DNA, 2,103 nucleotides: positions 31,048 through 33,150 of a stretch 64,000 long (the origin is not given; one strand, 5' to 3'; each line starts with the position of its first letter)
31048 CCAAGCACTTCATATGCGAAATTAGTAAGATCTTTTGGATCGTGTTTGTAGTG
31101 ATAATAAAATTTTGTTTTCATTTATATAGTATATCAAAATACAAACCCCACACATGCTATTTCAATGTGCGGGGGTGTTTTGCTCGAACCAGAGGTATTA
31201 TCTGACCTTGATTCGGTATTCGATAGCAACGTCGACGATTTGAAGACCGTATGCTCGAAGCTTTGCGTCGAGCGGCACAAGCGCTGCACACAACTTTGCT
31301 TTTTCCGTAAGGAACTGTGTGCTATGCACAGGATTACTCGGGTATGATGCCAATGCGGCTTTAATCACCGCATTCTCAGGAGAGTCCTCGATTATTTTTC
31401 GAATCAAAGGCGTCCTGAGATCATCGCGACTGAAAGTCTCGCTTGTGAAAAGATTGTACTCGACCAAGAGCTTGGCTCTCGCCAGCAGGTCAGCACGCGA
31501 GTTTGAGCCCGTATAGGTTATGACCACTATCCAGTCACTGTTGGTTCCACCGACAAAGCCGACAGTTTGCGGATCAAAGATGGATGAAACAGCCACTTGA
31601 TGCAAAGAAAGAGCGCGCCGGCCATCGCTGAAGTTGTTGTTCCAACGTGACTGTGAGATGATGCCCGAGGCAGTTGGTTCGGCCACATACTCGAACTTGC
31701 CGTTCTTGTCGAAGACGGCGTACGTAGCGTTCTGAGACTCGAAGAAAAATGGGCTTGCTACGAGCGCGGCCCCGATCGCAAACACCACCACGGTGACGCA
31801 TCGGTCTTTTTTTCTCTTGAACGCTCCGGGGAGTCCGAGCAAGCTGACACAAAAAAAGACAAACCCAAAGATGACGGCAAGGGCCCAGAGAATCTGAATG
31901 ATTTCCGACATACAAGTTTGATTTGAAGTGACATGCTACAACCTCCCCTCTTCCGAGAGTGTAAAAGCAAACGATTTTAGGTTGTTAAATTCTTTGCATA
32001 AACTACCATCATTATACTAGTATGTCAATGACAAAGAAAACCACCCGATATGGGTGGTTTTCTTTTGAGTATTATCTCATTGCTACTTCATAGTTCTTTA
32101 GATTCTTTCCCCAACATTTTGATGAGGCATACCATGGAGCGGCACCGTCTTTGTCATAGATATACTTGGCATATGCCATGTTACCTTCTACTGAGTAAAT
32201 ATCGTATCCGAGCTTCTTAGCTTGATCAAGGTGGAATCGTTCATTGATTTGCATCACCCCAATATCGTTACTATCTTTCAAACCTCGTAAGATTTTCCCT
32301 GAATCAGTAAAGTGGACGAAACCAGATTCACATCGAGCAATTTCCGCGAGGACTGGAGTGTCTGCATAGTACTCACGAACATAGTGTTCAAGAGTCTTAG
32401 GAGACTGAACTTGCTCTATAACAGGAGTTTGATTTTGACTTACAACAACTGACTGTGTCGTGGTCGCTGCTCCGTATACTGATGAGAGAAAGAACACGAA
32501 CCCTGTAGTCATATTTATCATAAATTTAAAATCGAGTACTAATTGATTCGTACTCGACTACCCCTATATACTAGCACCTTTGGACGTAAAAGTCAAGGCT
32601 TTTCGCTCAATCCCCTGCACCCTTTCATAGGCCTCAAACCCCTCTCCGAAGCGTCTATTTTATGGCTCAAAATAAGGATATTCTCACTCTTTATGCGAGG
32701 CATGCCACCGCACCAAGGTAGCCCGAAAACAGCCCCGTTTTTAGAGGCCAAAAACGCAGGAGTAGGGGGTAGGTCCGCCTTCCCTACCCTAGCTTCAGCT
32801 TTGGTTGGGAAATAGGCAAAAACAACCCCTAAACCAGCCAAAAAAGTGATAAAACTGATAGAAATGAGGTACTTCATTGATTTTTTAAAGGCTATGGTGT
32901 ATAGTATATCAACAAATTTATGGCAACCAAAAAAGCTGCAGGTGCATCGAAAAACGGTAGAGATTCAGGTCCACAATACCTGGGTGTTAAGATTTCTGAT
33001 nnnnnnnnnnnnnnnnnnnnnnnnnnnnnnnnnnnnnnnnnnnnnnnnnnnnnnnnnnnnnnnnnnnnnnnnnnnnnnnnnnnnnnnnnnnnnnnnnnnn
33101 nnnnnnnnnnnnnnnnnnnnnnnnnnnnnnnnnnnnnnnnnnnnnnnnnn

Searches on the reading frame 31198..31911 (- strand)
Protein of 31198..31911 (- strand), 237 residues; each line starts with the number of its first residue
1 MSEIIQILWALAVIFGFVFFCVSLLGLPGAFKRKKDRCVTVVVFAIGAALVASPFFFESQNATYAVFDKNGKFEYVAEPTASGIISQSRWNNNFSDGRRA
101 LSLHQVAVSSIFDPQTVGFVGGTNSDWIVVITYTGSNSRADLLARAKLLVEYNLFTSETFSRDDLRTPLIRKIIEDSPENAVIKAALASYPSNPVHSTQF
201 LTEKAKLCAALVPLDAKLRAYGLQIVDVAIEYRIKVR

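Call 11: search_protein_families(library=pfam, proteins=[window:31198-31911:-], max_evalue=1)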
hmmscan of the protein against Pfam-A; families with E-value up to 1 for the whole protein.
window:31198-31911:- (237 aa): 4 families
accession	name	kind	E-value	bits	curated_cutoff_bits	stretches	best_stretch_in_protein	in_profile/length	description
PF03779.20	SPW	-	0.0017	19.3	31.5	1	9-61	29-75/93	SPW repeat domain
PF00335.26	Tetraspanin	-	0.012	15.8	32.1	1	7-95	45-128/225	Tetraspanin family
PF07695.17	7TMR-DISM_7TM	-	0.036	14.4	29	1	4-65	68-126/205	7TM diverse intracellular signalling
PF13346.12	ABC2_membrane_5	-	0.13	12.2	25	1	5-71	112-178/205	ABC-2 family transporter protein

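Call 13: search_protein_families(library=ncbifam, proteins=[window:31198-31911:-], max_evalue=1)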
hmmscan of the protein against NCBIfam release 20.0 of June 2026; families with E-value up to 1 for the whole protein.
window:31198-31911:- (237 aa): 0 families

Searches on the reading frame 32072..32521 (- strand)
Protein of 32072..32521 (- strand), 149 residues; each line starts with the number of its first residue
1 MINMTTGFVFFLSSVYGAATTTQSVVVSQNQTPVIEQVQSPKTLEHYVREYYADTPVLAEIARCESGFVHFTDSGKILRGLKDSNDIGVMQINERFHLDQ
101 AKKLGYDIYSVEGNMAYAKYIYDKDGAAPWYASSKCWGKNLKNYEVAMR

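Call 11: search_protein_families(library=pfam, proteins=[window:32072-32521:-], max_evalue=1)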
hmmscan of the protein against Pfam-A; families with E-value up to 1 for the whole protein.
window:32072-32521:- (149 aa): 2 families
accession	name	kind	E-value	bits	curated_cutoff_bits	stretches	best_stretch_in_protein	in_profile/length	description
PF01464.25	SLT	-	0.00087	19.3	21.3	1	49-107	8-58/117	Transglycosylase SLT domain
PF00062.25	Lys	-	0.05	14.3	27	0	80-144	45-120/123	C-type lysozyme/alpha-lactalbumin family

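Call 13: search_protein_families(library=ncbifam, proteins=[window:32072-32521:-], max_evalue=1)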
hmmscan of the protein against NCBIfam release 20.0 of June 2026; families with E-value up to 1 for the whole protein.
window:32072-32521:- (149 aa): 1 family
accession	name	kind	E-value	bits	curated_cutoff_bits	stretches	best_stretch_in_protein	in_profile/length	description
NF011856.0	PRK15328.1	equivalog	0.003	17.1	208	1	51-107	29-80/160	type III secretion system invasion protein IagB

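Call 95: find_encoding_contigs(protein=window:32072-32521:-, flank=500, max_places=3)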
Protein window:32072-32521:- (149 aa): no gene with exactly this product is on record in the collection.

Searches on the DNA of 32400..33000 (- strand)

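Call 5: search_rna_families(source=window, start=32400, end=33000, threshold=evalue, max_evalue=10, show_alignments=5)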
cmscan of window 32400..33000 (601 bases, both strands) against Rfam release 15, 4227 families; matches with E-value up to 10: 3.
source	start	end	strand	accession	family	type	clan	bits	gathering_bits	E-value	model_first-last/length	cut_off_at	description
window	32586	32621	-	RF01346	CRISPR-DR36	Gene; CRISPR;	-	16.6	38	0.54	1-36/36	no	CRISPR RNA direct repeat element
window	32762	32832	-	RF03861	mir-4484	Gene; miRNA;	-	16.3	90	5.8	1-89/89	no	mir-4484 microRNA precursor family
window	32758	32850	+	RF02036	IMES-3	Gene;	-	13.3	55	8.2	1-149/149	no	IMES-3 RNA motif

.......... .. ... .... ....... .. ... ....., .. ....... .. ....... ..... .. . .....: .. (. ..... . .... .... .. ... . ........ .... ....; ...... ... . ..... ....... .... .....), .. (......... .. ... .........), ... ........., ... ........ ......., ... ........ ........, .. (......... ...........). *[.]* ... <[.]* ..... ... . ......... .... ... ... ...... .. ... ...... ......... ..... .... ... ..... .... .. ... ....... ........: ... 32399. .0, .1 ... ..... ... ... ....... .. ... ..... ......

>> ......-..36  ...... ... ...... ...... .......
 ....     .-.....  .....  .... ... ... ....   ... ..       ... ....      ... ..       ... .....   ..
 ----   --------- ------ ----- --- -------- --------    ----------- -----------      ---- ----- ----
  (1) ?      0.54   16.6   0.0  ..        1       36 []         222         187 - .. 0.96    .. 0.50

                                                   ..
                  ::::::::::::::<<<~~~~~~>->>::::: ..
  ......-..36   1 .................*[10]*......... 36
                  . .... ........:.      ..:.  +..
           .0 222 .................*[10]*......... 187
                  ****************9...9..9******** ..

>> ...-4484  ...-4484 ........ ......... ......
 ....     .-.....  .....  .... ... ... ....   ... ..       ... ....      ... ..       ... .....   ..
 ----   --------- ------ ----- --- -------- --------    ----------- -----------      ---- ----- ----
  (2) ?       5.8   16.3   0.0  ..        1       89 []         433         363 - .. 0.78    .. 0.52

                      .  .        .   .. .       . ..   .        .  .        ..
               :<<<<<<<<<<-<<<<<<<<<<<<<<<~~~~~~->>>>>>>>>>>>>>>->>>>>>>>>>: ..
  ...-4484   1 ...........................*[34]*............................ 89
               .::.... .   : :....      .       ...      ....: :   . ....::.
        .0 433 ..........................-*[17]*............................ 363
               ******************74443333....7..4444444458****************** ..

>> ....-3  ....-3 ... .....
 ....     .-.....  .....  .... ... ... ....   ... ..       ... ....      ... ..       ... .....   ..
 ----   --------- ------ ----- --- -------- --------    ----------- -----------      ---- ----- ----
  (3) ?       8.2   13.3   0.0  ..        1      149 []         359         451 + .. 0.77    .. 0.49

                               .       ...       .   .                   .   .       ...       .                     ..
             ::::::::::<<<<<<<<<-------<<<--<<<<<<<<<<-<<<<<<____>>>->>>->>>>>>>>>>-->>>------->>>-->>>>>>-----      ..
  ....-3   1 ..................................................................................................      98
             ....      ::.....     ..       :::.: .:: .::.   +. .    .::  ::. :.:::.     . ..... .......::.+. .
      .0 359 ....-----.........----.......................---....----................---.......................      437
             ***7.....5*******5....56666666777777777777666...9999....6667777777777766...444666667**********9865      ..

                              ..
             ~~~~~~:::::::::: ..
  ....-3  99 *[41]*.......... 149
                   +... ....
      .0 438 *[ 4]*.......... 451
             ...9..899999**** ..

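Call 90: search_dna_similar(query=window:32430-32920:-, collection=phages, mode=distant, max_rows=5)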
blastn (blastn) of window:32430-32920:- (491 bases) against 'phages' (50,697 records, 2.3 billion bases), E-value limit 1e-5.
No match.
